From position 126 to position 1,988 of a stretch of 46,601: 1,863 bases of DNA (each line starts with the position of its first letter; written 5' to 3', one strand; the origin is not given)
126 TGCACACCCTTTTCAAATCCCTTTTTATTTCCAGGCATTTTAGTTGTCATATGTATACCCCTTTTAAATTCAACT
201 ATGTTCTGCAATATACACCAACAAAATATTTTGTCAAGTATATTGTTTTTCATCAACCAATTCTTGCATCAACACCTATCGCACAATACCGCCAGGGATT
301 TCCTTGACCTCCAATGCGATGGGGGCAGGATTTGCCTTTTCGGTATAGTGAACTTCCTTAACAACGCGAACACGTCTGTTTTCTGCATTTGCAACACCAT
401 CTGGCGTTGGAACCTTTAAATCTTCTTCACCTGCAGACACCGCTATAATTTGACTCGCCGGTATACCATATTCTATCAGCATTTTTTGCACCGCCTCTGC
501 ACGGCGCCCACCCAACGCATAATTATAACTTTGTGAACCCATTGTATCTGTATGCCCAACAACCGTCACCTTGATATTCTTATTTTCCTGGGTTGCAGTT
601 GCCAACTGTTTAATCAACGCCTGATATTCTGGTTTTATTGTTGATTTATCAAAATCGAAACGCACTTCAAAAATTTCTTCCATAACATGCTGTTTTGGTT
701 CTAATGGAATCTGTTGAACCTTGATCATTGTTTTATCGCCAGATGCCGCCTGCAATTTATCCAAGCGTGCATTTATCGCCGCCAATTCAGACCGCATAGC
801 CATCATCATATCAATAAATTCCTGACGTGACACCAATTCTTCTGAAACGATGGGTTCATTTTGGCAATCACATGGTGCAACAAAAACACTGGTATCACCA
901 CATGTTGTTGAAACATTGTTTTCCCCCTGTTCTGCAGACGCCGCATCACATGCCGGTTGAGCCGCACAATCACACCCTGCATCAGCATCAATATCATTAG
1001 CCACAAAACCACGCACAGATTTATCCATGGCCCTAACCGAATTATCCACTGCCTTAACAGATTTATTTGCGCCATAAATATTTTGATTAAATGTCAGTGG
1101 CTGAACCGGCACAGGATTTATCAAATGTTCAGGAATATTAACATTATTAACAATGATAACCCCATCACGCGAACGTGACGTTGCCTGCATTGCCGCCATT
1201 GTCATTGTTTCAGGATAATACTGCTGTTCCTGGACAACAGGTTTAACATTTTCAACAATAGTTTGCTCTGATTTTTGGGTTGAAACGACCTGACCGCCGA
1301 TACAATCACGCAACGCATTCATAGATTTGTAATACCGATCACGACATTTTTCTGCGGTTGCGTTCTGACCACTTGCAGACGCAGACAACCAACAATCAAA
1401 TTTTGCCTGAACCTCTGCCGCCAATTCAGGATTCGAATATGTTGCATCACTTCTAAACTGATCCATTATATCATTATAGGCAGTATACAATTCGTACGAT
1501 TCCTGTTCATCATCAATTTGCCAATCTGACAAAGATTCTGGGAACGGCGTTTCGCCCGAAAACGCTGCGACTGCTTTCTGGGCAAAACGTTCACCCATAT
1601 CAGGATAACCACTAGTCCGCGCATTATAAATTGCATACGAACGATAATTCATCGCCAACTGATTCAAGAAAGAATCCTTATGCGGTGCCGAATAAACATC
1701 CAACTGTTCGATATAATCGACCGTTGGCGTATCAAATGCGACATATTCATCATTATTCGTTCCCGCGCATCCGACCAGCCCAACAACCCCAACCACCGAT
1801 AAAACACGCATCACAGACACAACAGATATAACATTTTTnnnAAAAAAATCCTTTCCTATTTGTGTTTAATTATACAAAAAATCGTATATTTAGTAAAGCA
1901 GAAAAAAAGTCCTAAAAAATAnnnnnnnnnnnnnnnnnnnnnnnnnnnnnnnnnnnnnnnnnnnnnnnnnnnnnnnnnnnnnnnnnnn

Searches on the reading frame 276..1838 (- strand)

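Call 31: search_protein_families(library=pfam, proteins=[window:276-1838:-], max_evalue=0.001)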
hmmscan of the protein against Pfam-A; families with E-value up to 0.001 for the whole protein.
window:276-1838:- (520 aa): 1 family
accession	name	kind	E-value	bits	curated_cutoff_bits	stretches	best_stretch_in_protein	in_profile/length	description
PF00691.25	OmpA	-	7.5e-21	74.8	27.2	1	393-488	1-98/98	OmpA family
